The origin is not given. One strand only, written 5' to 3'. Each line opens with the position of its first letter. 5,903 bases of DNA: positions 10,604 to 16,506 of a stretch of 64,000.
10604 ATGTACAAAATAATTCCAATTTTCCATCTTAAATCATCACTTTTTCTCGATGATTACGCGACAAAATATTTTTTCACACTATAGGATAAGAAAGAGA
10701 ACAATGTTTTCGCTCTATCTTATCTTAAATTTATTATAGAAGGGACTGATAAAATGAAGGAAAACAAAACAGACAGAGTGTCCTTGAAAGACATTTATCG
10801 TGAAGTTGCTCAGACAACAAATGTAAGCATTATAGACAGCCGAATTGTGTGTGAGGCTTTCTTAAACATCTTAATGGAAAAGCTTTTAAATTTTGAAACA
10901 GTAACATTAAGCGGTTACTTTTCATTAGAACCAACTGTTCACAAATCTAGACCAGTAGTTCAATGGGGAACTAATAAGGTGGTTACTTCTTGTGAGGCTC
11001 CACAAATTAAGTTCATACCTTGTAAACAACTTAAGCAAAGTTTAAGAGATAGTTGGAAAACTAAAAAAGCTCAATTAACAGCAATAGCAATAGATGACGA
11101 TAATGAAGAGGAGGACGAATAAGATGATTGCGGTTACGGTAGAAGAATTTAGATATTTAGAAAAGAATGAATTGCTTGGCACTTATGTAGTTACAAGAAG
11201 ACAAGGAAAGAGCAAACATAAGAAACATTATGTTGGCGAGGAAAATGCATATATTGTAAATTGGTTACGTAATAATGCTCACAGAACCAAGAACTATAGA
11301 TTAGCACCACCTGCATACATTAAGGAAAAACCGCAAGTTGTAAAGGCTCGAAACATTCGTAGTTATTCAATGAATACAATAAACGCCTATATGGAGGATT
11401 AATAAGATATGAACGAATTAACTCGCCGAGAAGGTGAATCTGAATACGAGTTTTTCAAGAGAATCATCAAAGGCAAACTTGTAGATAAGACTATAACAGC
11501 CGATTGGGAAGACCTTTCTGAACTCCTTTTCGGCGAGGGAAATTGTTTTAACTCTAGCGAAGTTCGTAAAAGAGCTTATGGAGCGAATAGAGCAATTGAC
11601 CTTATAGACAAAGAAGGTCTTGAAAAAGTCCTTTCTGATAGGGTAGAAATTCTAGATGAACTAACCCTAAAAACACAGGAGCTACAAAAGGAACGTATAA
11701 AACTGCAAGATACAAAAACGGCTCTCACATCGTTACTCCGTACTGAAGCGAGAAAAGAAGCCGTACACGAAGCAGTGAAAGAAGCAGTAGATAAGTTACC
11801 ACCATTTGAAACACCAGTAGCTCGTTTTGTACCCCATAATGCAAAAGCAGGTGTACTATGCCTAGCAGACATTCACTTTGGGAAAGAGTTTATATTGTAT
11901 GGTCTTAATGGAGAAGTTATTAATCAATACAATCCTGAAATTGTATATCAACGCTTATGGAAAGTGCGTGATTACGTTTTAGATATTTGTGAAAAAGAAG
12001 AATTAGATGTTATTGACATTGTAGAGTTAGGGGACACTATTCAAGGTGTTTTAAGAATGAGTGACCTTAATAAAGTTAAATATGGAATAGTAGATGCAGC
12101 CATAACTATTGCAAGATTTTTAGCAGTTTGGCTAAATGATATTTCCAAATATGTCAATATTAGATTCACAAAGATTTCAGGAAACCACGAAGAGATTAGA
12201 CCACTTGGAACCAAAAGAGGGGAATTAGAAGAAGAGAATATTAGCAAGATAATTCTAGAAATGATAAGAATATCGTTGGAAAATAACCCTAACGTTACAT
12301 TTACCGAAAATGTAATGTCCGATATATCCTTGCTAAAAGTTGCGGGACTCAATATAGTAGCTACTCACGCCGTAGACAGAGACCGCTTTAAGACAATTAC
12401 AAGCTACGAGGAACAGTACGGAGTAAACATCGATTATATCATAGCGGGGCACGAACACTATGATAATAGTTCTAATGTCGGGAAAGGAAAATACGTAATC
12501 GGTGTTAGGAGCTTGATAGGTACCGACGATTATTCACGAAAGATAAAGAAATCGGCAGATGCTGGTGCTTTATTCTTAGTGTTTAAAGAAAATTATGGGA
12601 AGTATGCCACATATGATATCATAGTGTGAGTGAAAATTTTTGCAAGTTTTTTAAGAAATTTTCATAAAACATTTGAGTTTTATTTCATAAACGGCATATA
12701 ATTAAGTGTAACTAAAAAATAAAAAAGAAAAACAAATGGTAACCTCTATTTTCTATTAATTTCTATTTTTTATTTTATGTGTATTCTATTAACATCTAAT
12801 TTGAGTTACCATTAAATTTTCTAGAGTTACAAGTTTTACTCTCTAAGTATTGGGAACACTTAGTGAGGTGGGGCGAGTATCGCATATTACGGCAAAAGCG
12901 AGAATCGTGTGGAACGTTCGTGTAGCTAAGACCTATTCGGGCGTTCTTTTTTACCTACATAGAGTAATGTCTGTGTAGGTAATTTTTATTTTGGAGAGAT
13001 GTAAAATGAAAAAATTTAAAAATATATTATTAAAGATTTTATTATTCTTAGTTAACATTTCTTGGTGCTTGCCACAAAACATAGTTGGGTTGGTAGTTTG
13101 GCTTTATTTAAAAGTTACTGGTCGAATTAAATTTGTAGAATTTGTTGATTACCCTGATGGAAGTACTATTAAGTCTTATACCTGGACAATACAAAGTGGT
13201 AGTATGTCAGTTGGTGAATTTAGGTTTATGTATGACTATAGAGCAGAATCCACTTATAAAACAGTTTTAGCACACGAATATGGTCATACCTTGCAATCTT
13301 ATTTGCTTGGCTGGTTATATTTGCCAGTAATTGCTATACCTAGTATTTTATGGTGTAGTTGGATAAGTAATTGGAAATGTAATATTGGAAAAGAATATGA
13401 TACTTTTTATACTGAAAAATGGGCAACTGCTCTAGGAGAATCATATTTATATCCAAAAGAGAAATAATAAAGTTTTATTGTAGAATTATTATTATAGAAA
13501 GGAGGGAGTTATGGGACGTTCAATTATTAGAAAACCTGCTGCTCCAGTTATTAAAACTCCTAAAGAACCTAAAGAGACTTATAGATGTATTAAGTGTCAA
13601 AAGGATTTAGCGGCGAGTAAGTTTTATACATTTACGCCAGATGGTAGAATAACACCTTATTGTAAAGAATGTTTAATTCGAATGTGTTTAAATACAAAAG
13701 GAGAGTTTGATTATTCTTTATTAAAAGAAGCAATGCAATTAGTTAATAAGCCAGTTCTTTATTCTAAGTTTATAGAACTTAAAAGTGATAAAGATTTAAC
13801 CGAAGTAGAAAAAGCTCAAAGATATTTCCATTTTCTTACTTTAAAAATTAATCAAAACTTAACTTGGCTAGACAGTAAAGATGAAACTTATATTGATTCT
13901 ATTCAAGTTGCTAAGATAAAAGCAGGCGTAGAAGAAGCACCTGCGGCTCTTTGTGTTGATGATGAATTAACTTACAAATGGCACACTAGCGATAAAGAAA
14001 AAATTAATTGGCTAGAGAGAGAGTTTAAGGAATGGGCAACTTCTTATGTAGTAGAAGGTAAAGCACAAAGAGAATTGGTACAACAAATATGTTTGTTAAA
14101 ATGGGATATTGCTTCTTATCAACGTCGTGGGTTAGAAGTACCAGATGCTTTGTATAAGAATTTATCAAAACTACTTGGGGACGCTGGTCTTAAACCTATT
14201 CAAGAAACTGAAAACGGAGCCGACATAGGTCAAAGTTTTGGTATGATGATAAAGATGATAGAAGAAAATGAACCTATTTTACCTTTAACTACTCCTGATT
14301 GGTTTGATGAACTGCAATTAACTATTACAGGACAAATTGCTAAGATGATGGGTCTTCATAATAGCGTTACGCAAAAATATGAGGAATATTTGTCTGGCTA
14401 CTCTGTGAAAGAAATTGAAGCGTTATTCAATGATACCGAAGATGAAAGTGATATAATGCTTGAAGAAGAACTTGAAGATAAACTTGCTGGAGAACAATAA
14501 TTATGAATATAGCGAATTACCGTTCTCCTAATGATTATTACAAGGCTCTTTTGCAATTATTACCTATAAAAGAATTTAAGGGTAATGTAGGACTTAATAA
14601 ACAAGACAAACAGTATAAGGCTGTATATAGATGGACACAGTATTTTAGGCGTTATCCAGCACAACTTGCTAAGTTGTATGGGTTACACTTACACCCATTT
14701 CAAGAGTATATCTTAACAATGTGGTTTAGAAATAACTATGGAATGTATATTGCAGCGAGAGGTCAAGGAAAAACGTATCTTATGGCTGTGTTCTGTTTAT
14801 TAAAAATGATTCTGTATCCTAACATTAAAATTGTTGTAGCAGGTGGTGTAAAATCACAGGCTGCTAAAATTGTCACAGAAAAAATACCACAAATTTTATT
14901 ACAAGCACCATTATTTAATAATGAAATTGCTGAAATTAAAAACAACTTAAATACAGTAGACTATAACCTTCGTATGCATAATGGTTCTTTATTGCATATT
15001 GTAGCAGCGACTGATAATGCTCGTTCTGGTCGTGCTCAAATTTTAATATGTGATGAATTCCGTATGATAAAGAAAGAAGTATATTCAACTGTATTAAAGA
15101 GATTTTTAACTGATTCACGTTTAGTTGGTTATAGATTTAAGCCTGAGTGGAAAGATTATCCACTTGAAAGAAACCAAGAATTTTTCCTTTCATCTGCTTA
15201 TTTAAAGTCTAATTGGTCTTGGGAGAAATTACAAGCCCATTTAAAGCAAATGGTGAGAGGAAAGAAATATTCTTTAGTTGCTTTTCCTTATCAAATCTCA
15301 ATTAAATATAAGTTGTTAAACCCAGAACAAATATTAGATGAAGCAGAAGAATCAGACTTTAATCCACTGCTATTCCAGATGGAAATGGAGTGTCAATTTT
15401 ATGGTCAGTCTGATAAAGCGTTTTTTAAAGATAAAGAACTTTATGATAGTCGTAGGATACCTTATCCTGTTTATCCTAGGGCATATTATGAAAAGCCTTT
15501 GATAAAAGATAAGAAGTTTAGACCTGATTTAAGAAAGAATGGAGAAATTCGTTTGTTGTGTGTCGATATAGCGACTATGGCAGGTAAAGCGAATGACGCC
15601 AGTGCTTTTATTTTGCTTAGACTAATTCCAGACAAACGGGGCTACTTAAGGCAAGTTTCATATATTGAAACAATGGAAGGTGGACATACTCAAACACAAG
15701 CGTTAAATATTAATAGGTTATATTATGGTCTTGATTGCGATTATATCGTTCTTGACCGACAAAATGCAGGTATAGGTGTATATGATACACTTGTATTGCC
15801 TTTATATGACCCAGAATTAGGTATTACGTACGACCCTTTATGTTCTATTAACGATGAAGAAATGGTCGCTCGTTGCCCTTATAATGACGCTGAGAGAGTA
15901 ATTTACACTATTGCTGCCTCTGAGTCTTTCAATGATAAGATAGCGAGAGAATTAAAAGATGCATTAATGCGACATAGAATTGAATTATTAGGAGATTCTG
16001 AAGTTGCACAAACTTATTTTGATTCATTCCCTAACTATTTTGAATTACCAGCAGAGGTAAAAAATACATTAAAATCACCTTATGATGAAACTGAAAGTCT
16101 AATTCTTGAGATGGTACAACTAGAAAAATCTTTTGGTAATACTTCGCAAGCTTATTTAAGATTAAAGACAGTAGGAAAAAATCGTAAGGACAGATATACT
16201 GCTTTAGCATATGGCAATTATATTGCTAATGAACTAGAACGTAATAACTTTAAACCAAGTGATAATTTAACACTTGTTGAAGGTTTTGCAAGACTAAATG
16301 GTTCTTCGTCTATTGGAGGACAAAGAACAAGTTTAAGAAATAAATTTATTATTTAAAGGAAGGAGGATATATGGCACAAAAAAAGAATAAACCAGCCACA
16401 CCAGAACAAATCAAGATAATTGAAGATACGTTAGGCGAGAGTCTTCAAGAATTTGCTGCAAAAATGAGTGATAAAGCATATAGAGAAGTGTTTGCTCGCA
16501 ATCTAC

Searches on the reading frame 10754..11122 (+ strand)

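Call 86: search_protein_families(library=phrogs, proteins=[window:10754-11122:+], max_evalue=0.00001)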
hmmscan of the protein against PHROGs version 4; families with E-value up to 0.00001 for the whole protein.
window:10754-11122:+ (122 aa): 1 family
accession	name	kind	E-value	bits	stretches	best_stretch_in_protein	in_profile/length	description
phrog_379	-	DNA, RNA and nucleotide metabolism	1.4e-11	45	1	4-107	25-128/138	DNA binding protein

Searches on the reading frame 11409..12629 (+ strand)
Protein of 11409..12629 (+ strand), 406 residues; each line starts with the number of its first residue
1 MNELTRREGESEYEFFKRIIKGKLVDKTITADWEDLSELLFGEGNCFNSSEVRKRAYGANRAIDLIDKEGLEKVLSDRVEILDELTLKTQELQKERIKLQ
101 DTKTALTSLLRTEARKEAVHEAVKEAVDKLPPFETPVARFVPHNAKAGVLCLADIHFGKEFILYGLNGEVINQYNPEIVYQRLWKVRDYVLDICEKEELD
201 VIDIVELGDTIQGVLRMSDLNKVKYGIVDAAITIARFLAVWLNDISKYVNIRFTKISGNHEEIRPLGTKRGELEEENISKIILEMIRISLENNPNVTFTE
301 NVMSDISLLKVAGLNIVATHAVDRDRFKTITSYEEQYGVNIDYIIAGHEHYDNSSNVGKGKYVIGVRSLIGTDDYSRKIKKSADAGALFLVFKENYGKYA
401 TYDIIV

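Call 10: search_protein_families(library=pfam, proteins=[window:11409-12629:+], max_evalue=0.01)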
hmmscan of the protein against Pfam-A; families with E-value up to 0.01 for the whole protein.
window:11409-12629:+ (406 aa): 1 family
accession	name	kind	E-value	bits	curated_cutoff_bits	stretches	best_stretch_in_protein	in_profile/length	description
PF00149.33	Metallophos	-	0.0057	17.5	21.5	0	149-351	3-190/191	Calcineurin-like phosphoesterase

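Call 11: search_protein_families(library=phrogs, proteins=[window:11409-12629:+], max_evalue=0.001)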
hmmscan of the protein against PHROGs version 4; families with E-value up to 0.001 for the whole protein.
window:11409-12629:+ (406 aa): 2 families
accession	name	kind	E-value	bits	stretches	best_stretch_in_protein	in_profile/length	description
phrog_284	-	DNA, RNA and nucleotide metabolism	2.5e-50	172.6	1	30-404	19-392/398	exonuclease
phrog_27605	-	transcription regulation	0.00039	21.4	0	291-403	11-112/127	transcriptional repressor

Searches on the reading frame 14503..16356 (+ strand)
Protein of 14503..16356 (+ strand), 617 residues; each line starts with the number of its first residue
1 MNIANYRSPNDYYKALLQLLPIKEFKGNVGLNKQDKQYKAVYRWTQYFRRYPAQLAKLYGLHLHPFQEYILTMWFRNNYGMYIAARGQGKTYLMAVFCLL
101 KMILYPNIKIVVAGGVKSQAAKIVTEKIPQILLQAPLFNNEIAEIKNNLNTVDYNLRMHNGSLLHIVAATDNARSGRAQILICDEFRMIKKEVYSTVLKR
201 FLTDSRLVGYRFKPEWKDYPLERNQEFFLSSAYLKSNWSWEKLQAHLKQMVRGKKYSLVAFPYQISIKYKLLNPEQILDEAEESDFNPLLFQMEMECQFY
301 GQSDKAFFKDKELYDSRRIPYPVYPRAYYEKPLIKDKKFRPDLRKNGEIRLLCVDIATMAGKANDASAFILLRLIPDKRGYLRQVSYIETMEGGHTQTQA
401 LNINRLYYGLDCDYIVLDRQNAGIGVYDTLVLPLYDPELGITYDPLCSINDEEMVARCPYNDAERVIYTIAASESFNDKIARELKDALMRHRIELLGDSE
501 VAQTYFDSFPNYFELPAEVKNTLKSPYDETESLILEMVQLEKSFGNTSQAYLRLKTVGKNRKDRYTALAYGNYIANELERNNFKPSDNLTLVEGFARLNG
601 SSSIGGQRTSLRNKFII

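Call 10: search_protein_families(library=pfam, proteins=[window:14503-16356:+], max_evalue=0.01)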
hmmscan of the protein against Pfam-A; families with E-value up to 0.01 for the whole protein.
window:14503-16356:+ (617 aa): 4 families
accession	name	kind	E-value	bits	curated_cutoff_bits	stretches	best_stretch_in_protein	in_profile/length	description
PF03237.21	Terminase_6N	-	7.5e-07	29.5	22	1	81-203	1-122/215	Terminase large subunit, T4likevirus-type, N-terminal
PF03354.21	TerL_ATPase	-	5.3e-05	23.4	23.7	1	82-198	26-144/178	Terminase large subunit, ATPase domain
PF05127.21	NAT10_TcmA_helicase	-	0.0065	16.8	22.7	0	83-201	3-113/176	RNA cytidine acetyltransferase NAT10/TcmA, helicase domain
PF13245.12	AAA_19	-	0.0067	17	25.1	0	72-207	6-120/134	AAA domain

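Call 11: search_protein_families(library=phrogs, proteins=[window:14503-16356:+], max_evalue=0.001)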
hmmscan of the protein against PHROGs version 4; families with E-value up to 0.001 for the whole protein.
window:14503-16356:+ (617 aa): 9 families
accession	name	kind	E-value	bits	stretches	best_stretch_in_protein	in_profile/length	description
phrog_26582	-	unknown function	7.4e-64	217.3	1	257-589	20-348/363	-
phrog_24618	-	unknown function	2.1e-42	146.3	1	371-581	1-217/230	-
phrog_15503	-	unknown function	1.2e-38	133.9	1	37-236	40-242/245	-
phrog_2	-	head and packaging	5.6e-20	72.7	1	40-450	232-549/807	terminase large subunit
phrog_38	-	head and packaging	2.8e-09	37.2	1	46-184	283-409/760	terminase large subunit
phrog_5989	-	head and packaging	9.8e-09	35.8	1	62-192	141-266/347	terminase large subunit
phrog_9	-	head and packaging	5.5e-07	29.8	1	57-197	198-341/812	terminase large subunit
phrog_4914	-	head and packaging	0.00031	21.4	0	61-173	79-204/213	terminase large subunit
phrog_17672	-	head and packaging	0.0005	20.1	1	61-188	48-182/395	terminase large subunit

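Call 35: search_dna_similar(query=window:14503-16356:+, collection=phages, mode=protein, max_rows=15)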
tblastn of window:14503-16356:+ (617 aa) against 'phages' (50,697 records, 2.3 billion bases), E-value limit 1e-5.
Records with a match: 154; places in all: 161; records where one place covers at least 80% of the query: 128.
Best place of each record, by identity: <60% 154.
By first word of the organism name: Bacillus 82; Lactococcus 22; Enterococcus 7; Clostridioides 6; Clostridium 6; Enterocloster 6; Bacteriophage 5; Staphylococcus 4; Mammaliicoccus 4; Thomasclavelia 2; and 8 more.
By host as written in the record: Lactococcus lactis 17; Bacillus subtilis BEST7003 11; - 10; Bacillus anthracis Sterne 10; Bacillus cereus 10; Bacillus subtilis 7; Bacillus anthracis 7; Bacillus subtilis subsp. subtilis str. 168 6; and 43 more.
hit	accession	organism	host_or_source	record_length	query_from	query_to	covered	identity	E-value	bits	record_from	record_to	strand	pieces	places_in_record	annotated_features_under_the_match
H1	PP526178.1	Bacillus phage phi3T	Bacillus subtilis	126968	44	580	87%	44.2%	2e-139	454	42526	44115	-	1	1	record has no annotation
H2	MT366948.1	Bacillus phage Hyb3phi3Ts-SPbeta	Bacillus subtilis subsp. subtilis str. ...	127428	44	580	87%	44.2%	2e-139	454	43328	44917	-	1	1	terminase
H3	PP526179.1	Bacillus phage phi3T-SPBeta hybrid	Bacillus subtilis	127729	44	580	87%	44.2%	2e-139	454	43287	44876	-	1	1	record has no annotation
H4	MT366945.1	Bacillus phage phi3Ts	Bacillus subtilis subsp. subtilis str. ...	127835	44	580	87%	44.2%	2e-139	454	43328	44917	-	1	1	terminase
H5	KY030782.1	Bacillus phage phi3T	Bacillus subtilis str. 168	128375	44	580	87%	44.2%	2e-139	454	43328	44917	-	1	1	hypothetical protein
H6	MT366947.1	Bacillus phage Hyb2phi3Ts-SPbeta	Bacillus subtilis subsp. subtilis str. ...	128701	44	580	87%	44.2%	2e-139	454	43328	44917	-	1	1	terminase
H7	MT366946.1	Bacillus phage Hyb1phi3Ts-SPbeta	Bacillus subtilis subsp. subtilis str. ...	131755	44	580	87%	44.2%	2e-139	454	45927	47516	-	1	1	terminase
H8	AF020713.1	Bacillus phage SPBc2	-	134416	44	580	87%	44.2%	2e-139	454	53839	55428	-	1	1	yonF: hypothetical protein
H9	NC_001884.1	Bacillus phage SPBc2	Bacillus subtilis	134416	44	580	87%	44.2%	2e-139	454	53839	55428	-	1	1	yonF: terminase family protein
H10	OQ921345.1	Bacillus phage SPbetaL5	Bacillus subtilis BEST7003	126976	44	580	87%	44.1%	8e-139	452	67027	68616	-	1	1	hypothetical protein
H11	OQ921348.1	Bacillus phage SPbetaL8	Bacillus subtilis BEST7003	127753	44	580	87%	44.1%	8e-139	452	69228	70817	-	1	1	hypothetical protein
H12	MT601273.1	Bacillus phage vB_BsuS-Goe12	Bacillus subtilis Delta6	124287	44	580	87%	44.1%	9e-139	452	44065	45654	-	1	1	hypothetical: hypothetical protein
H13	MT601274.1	Bacillus phage vB_BsuS-Goe13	Bacillus subtilis Delta6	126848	44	580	87%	44.1%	9e-139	452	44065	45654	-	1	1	hypothetical: hypothetical protein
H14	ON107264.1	Bacillus phage BUCT083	Bacillus subtilis subsp. subtilis str. ...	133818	44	580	87%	44.1%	2e-138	451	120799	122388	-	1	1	terminase family protein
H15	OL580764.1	Bacillus phage vB_BsuS-Goe14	Bacillus subtilis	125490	44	580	87%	44.1%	2e-138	451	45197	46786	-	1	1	hypothetical protein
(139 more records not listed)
